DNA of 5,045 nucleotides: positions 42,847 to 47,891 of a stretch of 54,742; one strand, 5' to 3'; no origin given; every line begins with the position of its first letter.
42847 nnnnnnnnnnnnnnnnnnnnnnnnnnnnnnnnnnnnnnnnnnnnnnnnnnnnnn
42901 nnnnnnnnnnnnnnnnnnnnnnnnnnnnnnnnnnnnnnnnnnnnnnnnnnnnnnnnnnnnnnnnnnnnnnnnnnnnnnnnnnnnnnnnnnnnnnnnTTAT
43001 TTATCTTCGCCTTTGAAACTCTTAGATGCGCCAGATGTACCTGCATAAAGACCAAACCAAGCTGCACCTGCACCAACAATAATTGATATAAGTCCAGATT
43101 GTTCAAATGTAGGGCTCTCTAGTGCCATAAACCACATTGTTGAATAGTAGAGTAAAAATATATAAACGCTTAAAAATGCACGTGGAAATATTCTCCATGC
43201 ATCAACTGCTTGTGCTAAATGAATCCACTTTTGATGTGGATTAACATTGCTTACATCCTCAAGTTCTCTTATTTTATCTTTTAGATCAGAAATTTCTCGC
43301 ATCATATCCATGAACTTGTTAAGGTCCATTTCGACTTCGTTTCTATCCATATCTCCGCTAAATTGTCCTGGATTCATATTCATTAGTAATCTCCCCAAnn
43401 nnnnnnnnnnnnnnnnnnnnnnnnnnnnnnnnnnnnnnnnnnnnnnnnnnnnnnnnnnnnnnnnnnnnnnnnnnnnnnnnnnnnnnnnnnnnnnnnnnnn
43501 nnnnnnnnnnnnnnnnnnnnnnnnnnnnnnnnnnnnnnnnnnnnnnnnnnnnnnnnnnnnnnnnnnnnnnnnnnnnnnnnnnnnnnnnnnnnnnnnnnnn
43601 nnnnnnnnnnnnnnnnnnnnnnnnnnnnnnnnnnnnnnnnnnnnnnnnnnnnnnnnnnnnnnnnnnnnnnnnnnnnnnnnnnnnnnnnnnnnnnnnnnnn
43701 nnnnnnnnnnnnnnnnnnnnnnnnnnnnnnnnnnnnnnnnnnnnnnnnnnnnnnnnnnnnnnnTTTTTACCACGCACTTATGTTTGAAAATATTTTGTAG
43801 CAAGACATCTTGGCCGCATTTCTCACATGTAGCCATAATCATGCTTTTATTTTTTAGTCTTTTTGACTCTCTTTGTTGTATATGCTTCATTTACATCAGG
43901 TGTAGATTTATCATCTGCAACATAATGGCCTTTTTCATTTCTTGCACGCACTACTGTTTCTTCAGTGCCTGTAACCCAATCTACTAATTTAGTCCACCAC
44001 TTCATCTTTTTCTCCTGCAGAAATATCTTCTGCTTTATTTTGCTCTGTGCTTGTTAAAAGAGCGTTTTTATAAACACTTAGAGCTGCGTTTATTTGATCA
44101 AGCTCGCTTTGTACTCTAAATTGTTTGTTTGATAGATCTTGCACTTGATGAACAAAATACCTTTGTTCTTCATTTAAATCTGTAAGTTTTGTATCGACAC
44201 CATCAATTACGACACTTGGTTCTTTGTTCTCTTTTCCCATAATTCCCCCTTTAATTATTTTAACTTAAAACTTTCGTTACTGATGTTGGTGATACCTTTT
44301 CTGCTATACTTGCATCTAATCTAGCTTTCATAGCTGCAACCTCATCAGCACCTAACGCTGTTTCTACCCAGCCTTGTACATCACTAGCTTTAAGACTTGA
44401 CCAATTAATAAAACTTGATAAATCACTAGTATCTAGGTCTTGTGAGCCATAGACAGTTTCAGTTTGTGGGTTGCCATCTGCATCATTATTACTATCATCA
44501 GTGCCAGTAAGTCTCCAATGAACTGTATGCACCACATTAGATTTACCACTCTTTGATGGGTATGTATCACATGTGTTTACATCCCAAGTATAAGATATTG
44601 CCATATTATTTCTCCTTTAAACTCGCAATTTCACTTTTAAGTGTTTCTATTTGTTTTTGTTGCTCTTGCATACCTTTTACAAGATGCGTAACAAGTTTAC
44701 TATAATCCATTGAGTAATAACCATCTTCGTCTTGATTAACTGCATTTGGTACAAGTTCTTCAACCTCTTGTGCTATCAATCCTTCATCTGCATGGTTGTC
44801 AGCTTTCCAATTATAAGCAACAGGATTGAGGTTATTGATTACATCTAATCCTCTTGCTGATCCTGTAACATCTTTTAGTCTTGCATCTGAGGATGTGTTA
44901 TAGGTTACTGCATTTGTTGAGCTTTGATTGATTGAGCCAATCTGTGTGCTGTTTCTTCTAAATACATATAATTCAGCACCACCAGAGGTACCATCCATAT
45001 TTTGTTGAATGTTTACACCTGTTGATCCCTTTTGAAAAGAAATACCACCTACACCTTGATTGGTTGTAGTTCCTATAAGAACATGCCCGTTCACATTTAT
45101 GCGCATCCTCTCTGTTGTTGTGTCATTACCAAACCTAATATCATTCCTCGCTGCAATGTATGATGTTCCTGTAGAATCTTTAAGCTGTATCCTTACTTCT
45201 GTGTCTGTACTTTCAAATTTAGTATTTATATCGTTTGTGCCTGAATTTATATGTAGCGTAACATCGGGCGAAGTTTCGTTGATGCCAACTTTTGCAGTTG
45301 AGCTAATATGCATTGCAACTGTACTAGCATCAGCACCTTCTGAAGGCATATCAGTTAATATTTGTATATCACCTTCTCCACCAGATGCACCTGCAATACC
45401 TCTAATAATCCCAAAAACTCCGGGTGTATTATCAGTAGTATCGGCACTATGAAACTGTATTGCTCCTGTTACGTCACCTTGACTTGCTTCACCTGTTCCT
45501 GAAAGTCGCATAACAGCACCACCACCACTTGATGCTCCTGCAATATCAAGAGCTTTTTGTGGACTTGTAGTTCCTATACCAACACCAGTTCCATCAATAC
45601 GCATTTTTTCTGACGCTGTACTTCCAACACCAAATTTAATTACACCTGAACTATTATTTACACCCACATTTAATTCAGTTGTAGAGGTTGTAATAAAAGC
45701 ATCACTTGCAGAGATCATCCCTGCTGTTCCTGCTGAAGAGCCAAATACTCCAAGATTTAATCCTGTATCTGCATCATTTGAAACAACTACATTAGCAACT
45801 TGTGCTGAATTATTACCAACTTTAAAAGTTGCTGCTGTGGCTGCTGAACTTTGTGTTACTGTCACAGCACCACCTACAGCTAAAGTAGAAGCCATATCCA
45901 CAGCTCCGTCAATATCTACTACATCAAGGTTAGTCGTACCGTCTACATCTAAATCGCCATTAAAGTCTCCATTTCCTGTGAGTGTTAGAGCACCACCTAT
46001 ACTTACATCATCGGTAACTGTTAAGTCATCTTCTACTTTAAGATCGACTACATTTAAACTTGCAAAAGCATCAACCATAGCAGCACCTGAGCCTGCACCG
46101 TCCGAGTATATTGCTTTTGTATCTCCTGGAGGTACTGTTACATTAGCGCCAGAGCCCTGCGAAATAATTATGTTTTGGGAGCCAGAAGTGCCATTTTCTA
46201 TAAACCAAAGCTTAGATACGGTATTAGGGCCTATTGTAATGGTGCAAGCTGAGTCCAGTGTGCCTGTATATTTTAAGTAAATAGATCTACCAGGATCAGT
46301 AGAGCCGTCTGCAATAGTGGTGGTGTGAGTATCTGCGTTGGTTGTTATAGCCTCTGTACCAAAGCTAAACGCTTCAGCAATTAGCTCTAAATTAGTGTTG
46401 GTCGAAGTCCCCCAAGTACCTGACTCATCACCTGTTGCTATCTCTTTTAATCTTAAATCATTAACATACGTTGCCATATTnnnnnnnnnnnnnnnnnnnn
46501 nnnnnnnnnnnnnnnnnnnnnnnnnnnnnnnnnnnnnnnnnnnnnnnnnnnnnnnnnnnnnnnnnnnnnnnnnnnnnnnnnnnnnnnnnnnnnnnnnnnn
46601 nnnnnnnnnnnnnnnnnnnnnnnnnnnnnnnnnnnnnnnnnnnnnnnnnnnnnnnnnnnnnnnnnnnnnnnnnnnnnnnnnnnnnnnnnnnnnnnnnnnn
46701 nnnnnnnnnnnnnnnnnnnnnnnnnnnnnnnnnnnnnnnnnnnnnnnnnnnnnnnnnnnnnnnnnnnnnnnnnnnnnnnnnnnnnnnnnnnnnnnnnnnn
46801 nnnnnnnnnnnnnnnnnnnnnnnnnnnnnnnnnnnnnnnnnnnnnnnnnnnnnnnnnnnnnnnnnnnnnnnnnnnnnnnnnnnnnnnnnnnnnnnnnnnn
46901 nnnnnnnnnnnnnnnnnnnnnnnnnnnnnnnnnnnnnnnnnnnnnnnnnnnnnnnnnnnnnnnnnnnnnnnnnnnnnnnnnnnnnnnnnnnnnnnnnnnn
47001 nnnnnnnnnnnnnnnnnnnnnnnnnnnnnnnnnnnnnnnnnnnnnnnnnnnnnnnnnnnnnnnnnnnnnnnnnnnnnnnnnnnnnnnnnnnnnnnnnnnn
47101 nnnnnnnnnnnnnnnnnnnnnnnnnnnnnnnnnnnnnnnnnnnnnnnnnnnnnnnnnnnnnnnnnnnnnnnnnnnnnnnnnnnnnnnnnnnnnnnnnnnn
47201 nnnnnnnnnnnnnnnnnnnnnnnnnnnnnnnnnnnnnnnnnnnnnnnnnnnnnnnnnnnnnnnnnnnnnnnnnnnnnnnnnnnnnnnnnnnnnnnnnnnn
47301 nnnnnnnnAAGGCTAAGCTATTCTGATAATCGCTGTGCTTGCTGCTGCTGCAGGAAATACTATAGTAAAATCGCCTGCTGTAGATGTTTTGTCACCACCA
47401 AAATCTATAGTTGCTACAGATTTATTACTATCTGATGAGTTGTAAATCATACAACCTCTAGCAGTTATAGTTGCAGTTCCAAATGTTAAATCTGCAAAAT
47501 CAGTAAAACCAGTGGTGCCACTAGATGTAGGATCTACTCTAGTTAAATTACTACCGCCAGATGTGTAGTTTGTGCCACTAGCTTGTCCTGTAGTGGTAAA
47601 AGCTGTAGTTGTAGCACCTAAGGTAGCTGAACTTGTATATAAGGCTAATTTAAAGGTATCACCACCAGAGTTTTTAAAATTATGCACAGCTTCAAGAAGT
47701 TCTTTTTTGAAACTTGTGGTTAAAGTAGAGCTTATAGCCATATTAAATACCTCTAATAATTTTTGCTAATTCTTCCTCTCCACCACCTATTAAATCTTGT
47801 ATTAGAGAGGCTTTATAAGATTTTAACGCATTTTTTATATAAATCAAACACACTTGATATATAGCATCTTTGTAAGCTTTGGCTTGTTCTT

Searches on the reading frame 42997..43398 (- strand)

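Call 26: search_protein_families(library=phrogs, proteins=[window:42997-43398:-], max_evalue=0.001)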
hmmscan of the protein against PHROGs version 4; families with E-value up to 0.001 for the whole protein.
window:42997-43398:- (133 aa): 1 family
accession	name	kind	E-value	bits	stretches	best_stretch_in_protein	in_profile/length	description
phrog_10198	-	unknown function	2.1e-20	74.2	1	40-124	80-163/190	-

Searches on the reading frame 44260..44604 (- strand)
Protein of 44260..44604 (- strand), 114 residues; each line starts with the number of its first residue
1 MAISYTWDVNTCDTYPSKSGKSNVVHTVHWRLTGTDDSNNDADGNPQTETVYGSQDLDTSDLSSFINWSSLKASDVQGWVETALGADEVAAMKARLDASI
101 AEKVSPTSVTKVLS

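Call 9: search_protein_families(library=phrogs, proteins=[window:44260-44604:-], max_evalue=0.001)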
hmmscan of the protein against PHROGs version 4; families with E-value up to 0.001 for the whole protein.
window:44260-44604:- (114 aa): 1 family
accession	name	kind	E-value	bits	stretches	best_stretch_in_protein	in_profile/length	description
phrog_7802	-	unknown function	3e-13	51.1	1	1-108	1-95/102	-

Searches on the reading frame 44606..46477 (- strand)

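Call 9: search_protein_families(library=phrogs, proteins=[window:44606-46477:-], max_evalue=0.001)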
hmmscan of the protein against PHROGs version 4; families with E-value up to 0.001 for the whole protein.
window:44606-46477:- (623 aa): 18 families
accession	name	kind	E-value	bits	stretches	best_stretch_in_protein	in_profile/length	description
phrog_18345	-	tail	1.1e-29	104.4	2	450-621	769-954/956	tail fiber protein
phrog_5668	-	tail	2.5e-25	89.5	1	163-623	1093-1564/1567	tail fiber protein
phrog_9942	-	tail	5e-19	68.8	2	500-621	893-1045/1178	tail fiber protein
phrog_22896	-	tail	1.2e-15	57.8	1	485-614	668-805/808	tail protein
phrog_1980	-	tail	5.5e-15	56.6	1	178-623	119-436/449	tail fiber protein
phrog_8215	-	tail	1.9e-14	54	1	13-616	556-995/1000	baseplate wedge initiator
phrog_33119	-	tail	2.3e-14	53.9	1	508-621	528-638/643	long tail fiber protein distal subunit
phrog_7841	-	unknown function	2.4e-14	54.2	1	517-615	380-486/489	-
phrog_28992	-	unknown function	6.3e-14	52.9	1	521-622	240-341/343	-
phrog_6921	-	tail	2.4e-13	50.7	1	385-623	494-737/738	tail fiber protein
phrog_1210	-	other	2.6e-13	49.4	1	523-618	2210-2313/2313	PblB-type receptor binding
phrog_6578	-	tail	9.8e-12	44.5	1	496-622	1045-1192/1210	tail fiber protein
phrog_31104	-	unknown function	3.2e-11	44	1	2-254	3-268/365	-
phrog_14572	-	tail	7.3e-11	42.7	1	490-622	326-475/484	tail fiber protein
phrog_11011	-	tail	3.5e-10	39.4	1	35-622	747-1282/1291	long tail fiber protein distal subunit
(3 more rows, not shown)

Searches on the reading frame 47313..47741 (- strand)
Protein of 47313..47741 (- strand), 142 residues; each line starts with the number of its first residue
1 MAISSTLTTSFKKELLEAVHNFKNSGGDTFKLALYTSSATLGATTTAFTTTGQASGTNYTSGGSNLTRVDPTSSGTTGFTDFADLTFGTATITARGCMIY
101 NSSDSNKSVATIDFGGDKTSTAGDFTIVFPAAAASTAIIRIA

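Call 9: search_protein_families(library=phrogs, proteins=[window:47313-47741:-], max_evalue=0.001)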
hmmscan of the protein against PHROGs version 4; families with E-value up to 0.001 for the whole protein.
window:47313-47741:- (142 aa): 1 family
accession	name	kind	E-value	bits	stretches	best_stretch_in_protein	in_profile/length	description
phrog_644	-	unknown function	2.1e-19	71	1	1-136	1-141/174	-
